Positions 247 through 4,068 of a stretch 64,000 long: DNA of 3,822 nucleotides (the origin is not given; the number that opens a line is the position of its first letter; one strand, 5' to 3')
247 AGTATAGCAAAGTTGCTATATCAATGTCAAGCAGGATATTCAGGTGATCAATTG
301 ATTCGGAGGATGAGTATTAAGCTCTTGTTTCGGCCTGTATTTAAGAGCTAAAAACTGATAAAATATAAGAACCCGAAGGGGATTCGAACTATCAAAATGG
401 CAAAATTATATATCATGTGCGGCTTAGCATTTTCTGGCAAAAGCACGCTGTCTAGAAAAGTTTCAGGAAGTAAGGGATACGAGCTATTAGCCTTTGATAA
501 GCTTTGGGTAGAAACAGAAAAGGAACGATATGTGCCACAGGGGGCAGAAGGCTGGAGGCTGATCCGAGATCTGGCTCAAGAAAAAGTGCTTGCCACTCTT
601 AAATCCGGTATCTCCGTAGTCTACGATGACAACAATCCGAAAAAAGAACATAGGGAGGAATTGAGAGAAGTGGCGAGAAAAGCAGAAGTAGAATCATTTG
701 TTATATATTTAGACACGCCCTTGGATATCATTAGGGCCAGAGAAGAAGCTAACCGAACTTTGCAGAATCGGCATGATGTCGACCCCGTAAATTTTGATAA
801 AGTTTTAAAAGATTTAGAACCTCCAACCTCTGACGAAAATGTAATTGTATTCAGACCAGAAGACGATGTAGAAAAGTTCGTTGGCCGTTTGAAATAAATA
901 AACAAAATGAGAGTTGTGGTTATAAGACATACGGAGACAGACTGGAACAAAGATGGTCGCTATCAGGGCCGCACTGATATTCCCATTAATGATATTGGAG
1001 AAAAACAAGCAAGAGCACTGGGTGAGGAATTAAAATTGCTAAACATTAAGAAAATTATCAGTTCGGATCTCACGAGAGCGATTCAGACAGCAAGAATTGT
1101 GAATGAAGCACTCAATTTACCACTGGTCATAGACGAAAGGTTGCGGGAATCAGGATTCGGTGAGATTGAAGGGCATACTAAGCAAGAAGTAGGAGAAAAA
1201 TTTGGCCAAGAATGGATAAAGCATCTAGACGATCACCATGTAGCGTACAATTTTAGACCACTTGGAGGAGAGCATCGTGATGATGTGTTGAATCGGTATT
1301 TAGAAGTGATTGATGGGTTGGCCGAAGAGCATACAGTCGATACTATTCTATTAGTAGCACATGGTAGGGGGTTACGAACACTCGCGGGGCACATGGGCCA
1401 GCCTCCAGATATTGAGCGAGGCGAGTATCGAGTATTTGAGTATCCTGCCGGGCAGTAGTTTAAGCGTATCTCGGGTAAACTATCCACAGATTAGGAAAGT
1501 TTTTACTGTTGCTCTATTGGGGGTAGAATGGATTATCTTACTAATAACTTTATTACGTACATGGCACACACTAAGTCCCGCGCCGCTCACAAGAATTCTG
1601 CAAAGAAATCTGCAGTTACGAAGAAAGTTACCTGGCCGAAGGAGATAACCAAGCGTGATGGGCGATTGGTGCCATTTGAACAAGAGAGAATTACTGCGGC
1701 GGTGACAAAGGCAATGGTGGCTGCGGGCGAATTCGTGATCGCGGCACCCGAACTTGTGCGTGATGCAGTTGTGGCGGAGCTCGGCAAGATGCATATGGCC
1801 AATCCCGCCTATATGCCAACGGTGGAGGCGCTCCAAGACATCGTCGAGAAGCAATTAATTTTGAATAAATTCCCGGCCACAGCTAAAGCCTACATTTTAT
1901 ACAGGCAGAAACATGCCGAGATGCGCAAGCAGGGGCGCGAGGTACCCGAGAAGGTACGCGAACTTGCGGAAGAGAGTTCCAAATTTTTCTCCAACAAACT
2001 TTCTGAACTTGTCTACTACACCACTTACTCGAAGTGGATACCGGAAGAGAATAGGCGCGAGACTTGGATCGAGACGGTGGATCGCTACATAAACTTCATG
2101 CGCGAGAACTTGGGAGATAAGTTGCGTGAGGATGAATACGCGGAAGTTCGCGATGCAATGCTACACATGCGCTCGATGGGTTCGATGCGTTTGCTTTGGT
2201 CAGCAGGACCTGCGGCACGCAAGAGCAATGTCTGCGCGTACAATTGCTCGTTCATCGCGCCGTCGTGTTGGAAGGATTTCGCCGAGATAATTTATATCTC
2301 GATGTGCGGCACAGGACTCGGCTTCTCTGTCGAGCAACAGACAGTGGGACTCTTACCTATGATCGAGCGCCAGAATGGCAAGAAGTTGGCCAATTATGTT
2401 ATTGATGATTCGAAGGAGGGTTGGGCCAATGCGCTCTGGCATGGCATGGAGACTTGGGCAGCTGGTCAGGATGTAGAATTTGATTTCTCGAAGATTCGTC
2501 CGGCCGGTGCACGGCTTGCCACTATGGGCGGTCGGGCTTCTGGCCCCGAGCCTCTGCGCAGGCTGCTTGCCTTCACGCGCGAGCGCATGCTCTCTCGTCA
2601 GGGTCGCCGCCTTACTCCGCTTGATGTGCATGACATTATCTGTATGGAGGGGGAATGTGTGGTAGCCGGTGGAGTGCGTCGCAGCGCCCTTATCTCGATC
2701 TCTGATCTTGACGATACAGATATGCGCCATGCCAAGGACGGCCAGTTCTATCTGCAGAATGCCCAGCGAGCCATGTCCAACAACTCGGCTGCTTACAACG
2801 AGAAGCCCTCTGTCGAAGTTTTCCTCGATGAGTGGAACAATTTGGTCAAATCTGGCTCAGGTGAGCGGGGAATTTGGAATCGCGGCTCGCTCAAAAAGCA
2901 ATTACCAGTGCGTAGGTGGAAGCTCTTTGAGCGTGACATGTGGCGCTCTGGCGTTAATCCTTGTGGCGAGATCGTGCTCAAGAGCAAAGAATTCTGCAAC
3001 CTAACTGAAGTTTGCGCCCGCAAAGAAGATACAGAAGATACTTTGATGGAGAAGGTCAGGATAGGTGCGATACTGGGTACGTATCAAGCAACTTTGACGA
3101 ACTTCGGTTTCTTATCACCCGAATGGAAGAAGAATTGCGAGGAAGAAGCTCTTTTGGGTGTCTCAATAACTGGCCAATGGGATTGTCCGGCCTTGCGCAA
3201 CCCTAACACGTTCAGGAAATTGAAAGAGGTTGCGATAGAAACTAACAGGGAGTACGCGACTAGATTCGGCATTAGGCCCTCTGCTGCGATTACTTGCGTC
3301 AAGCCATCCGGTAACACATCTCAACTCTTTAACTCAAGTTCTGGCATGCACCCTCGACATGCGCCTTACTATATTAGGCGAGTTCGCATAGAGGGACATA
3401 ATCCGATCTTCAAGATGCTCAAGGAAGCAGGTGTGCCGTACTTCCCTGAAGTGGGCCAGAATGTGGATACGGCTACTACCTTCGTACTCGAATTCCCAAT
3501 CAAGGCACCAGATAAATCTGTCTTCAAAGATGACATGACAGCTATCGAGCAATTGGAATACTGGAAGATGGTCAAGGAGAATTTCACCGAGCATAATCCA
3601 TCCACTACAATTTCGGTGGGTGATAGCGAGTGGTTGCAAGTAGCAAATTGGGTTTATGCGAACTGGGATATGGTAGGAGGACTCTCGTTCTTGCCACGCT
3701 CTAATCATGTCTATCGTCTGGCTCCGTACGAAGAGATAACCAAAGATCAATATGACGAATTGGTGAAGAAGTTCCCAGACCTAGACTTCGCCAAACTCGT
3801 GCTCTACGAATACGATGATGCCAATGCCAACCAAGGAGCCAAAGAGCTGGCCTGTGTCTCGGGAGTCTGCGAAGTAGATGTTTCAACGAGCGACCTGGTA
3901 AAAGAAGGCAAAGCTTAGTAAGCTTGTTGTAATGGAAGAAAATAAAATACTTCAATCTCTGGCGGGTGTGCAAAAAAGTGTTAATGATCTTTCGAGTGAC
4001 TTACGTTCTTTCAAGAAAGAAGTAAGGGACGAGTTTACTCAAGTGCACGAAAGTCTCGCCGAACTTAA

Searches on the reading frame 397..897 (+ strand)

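Call 77: search_protein_families(library=pfam, proteins=[window:397-897:+], max_evalue=0.001)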
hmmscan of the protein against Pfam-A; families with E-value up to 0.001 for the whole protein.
window:397-897:+ (166 aa): 3 families
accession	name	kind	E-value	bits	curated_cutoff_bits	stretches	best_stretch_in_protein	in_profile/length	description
PF13671.12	AAA_33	-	6.3e-16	59.4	27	1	4-143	1-143/143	AAA domain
PF08433.16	KTI12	-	9.8e-10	38.8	22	1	4-137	3-134/271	Chromatin associated protein KTI12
PF01583.26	APS_kinase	-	0.00051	20.5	21.1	0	7-117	7-119/152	Adenylylsulphate kinase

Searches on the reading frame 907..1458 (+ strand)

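Call 77: search_protein_families(library=pfam, proteins=[window:907-1458:+], max_evalue=0.001)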
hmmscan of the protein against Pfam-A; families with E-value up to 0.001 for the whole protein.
window:907-1458:+ (183 aa): 1 family
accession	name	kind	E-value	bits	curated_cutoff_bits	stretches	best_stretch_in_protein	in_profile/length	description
PF00300.27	His_Phos_1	-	1.1e-47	162.6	21.7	1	4-164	2-159/194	Histidine phosphatase superfamily (branch 1)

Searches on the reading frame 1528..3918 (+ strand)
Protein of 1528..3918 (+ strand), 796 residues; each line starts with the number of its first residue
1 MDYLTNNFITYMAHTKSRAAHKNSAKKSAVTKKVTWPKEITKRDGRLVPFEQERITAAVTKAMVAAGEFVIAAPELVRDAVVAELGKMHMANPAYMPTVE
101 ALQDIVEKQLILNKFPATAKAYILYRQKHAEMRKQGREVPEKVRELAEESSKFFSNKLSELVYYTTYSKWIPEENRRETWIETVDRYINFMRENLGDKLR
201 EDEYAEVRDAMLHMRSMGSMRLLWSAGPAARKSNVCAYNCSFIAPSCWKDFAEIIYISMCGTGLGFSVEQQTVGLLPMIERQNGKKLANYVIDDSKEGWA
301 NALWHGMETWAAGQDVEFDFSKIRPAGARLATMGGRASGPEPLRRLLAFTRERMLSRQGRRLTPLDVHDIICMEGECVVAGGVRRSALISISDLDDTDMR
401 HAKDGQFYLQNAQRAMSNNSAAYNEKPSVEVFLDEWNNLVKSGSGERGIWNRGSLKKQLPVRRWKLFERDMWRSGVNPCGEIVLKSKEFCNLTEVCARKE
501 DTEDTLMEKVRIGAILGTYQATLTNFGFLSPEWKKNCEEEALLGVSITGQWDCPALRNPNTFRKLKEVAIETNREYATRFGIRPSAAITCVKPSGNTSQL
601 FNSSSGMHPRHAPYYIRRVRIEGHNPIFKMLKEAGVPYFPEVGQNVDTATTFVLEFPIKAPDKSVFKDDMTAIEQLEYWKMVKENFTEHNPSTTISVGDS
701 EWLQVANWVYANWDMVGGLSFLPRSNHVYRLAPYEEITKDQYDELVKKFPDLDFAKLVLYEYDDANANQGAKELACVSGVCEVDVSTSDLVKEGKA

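Call 60: search_protein_families(library=pfam, proteins=[window:1528-3918:+], max_evalue=0.00001)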
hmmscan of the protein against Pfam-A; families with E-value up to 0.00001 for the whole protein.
window:1528-3918:+ (796 aa): 4 families
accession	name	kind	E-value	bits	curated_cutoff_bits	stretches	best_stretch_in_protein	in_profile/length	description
PF03477.21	ATP-cone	-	1.9e-18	67.2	25.8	1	39-130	2-87/88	ATP cone domain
PF17975.6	RNR_Alpha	-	7.6e-11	42.9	26.4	1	143-204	6-65/101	Ribonucleotide reductase alpha domain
PF21995.1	RNR-II_ins_dom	-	8.1e-07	29.7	27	1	285-347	32-100/107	B12-dependent ribonucleotide reductase, insertion domain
PF02867.20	Ribonuc_red_lgC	-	4.3e-06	26.1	23.9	0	570-624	366-418/523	Ribonucleotide reductase, barrel domain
